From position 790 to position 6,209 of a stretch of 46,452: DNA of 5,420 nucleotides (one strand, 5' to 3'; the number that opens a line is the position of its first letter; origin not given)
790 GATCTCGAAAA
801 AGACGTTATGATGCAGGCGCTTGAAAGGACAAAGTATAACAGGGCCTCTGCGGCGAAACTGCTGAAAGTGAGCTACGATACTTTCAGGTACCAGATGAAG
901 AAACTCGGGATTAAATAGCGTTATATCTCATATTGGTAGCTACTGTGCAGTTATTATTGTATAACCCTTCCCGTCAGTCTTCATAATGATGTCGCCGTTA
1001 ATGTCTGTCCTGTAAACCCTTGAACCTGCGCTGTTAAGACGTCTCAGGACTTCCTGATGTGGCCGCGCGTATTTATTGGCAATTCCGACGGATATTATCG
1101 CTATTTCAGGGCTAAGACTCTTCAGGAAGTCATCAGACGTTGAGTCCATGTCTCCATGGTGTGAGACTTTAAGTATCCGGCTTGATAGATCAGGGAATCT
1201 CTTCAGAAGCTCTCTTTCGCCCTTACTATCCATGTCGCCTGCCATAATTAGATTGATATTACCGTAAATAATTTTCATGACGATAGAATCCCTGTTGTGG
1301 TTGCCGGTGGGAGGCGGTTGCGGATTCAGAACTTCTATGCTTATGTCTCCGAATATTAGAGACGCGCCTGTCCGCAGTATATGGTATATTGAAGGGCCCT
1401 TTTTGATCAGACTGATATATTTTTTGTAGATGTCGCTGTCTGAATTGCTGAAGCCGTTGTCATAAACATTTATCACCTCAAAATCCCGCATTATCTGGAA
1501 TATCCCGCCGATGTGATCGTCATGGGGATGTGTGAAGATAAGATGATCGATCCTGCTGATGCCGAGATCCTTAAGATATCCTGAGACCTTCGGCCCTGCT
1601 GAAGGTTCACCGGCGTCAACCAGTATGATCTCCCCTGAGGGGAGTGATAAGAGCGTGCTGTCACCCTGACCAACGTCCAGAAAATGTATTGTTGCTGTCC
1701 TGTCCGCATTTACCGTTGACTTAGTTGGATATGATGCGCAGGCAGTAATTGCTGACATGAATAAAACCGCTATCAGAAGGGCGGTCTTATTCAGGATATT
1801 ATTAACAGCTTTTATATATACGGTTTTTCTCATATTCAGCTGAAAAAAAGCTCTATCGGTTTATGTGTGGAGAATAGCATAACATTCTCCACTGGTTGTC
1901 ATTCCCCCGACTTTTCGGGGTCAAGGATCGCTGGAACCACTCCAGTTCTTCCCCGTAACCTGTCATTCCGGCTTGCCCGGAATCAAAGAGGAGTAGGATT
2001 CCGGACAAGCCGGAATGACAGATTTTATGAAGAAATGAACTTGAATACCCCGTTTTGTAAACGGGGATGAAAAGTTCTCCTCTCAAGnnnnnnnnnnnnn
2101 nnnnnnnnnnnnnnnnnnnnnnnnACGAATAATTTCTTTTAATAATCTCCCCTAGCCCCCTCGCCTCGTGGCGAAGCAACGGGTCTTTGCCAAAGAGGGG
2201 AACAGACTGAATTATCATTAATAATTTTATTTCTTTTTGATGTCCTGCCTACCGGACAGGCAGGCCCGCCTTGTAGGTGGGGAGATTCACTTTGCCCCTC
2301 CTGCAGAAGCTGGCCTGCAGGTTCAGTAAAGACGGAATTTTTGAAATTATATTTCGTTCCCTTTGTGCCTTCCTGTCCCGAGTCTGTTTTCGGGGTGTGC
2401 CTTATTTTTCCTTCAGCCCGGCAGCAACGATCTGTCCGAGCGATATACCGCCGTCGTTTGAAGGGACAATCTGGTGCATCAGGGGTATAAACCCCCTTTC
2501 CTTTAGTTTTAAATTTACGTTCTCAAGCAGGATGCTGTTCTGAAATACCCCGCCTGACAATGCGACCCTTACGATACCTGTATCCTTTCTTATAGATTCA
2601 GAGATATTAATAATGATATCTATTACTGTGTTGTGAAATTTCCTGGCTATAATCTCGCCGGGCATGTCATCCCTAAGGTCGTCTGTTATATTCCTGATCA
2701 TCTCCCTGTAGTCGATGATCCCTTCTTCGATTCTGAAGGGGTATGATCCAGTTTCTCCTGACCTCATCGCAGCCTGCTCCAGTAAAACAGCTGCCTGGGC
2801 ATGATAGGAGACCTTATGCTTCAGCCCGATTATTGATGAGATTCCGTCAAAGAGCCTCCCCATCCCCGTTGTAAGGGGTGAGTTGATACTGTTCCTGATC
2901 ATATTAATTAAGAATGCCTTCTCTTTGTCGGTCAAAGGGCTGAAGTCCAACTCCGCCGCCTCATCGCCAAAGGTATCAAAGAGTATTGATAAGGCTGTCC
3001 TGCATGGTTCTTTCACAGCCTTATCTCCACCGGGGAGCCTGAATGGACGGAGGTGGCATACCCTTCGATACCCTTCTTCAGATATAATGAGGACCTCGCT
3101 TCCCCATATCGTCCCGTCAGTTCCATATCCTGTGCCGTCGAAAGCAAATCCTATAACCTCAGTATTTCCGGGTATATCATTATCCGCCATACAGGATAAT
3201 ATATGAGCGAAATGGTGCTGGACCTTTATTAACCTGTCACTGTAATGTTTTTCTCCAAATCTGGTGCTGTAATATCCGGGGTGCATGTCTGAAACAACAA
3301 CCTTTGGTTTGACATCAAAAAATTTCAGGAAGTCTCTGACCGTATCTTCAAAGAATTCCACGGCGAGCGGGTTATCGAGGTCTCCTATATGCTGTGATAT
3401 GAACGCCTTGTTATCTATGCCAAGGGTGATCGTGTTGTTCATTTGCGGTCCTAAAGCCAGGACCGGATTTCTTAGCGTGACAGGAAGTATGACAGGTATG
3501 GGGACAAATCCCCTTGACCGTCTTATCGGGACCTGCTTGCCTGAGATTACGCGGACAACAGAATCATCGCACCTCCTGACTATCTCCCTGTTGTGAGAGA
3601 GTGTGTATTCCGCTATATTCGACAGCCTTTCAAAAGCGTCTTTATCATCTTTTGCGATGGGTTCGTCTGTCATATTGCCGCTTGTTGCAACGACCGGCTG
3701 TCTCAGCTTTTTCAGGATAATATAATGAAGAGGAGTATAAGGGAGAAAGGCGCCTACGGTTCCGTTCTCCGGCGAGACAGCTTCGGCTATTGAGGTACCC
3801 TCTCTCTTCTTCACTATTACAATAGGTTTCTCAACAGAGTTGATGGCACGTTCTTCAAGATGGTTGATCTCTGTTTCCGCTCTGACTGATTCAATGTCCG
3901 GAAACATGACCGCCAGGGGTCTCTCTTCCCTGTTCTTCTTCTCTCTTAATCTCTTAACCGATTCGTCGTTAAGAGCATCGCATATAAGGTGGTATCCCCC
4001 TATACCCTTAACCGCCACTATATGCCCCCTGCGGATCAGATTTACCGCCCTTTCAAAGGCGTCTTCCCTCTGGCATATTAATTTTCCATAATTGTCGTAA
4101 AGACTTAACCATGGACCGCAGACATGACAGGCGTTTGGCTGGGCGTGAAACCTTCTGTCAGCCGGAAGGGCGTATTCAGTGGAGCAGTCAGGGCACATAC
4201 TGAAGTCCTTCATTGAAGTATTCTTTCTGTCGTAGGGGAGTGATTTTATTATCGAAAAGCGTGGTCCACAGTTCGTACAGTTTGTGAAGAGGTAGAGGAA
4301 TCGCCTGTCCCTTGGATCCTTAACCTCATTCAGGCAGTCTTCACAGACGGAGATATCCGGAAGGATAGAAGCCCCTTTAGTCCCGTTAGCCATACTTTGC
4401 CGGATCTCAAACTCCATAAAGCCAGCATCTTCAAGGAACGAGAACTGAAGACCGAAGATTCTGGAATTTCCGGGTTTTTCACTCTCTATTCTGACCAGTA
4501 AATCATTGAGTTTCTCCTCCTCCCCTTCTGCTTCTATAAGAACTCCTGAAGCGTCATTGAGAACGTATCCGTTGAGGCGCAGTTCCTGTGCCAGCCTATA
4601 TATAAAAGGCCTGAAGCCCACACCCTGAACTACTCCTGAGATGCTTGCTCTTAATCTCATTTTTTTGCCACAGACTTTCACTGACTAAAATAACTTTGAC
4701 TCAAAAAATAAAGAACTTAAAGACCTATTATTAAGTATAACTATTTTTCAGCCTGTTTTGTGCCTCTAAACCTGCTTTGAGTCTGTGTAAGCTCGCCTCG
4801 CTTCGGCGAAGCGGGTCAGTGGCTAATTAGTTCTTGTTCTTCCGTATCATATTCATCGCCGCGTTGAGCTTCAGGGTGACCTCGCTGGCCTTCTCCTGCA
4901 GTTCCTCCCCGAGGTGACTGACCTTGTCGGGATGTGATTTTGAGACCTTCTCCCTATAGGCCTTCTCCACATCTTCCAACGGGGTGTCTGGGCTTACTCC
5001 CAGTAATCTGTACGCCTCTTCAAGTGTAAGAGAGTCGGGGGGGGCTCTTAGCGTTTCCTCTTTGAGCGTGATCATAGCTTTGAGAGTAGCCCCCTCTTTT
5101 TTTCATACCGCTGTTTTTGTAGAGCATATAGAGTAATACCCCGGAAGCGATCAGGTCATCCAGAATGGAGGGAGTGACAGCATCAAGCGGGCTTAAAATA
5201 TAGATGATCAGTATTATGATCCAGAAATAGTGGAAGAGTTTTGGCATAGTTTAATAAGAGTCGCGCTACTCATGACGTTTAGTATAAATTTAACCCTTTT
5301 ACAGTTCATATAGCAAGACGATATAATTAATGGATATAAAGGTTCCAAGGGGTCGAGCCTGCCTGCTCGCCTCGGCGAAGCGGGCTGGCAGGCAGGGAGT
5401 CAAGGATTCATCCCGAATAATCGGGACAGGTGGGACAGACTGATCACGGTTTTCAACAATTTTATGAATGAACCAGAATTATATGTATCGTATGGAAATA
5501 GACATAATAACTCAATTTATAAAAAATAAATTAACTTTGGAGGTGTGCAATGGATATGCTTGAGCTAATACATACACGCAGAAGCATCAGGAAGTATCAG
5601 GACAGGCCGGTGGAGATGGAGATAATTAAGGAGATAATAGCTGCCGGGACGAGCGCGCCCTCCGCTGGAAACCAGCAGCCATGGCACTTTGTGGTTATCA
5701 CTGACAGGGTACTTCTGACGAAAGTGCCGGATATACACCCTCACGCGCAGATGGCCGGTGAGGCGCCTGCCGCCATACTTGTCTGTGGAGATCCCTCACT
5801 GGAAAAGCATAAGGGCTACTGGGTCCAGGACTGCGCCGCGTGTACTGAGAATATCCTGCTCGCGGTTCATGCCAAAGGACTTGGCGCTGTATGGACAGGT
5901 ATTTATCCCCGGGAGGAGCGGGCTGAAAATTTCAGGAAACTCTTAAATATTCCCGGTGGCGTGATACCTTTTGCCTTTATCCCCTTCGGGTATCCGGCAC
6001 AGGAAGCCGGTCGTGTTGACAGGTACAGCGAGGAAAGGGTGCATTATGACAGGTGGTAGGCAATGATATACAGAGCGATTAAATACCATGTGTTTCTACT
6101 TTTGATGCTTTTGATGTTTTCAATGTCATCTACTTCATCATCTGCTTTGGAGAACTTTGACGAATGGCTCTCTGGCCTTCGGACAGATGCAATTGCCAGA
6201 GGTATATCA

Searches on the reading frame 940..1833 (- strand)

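Call 42: search_protein_families(library=pfam, proteins=[window:940-1833:-], max_evalue=0.001)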
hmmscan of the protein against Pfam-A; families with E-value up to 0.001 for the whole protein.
window:940-1833:- (297 aa): 2 families
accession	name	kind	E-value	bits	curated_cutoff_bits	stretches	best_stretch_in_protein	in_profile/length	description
PF00753.33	Lactamase_B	-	7.6e-17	62.3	22.7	1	53-250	2-195/196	Metallo-beta-lactamase superfamily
PF12706.13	Lactamase_B_2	-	0.00087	19.4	27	0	70-202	3-144/200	Beta-lactamase superfamily domain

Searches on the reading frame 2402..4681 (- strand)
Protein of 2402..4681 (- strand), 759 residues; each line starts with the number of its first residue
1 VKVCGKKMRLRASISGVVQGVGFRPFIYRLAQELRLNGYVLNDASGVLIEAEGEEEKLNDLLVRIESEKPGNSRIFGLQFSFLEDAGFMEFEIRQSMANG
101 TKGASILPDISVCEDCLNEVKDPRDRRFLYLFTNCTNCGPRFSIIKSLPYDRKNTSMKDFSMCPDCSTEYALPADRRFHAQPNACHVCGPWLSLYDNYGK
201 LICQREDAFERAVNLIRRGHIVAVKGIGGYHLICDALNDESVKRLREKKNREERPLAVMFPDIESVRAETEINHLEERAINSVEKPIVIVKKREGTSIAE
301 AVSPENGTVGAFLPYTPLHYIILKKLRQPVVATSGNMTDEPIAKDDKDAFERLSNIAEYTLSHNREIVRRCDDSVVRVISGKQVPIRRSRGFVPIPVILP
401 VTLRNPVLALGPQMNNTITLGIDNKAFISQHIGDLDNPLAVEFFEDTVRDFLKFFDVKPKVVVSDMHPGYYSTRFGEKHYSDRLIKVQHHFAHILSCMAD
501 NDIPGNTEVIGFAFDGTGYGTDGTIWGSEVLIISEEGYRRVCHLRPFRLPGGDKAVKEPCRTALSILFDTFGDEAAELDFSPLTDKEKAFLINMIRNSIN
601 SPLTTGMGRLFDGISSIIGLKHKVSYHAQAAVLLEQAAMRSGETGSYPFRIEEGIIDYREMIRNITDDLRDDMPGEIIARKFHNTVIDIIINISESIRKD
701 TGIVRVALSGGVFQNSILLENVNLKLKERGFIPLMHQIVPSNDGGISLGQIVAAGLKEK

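Call 42: search_protein_families(library=pfam, proteins=[window:2402-4681:-], max_evalue=0.001)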
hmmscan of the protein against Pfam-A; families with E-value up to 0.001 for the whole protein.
window:2402-4681:- (759 aa): 5 families
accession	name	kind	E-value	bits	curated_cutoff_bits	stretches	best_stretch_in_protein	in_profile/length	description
PF22521.2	HypF_C_2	-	3.3e-82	276.3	27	1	511-750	1-241/241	Carbamoyltransferase, Kae1-like Domain, second subdomain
PF01300.24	Sua5_yciO_yrdC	-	7.5e-47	159.5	25.1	1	215-388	2-177/178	Telomere recombination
PF17788.7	HypF_C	-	4.5e-33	114.3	23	1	404-500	3-99/99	HypF Kae1-like domain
PF07503.17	zf-HYPF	-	6.3e-32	109.5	23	2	112-145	1-34/34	HypF finger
PF00708.24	Acylphosphatase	-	1.5e-20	73.7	22.5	1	12-93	3-85/85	Acylphosphatase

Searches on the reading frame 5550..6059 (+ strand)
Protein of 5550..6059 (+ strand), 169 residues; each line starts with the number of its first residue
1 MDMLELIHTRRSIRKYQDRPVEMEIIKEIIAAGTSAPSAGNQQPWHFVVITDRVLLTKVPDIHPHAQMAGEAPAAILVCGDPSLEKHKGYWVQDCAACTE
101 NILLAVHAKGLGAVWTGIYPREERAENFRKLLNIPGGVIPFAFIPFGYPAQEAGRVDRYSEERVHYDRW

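Call 42: search_protein_families(library=pfam, proteins=[window:5550-6059:+], max_evalue=0.001)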
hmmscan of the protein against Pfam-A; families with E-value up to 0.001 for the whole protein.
window:5550-6059:+ (169 aa): 2 families
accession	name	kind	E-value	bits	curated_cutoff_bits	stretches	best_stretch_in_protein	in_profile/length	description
PF00881.29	Nitroreductase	-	1.1e-26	94.5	23.5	2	7-56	1-50/167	Nitroreductase family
PF14512.11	TM1586_NiRdase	-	5.2e-14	52.8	27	1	25-56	159-191/215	Putative TM nitroreductase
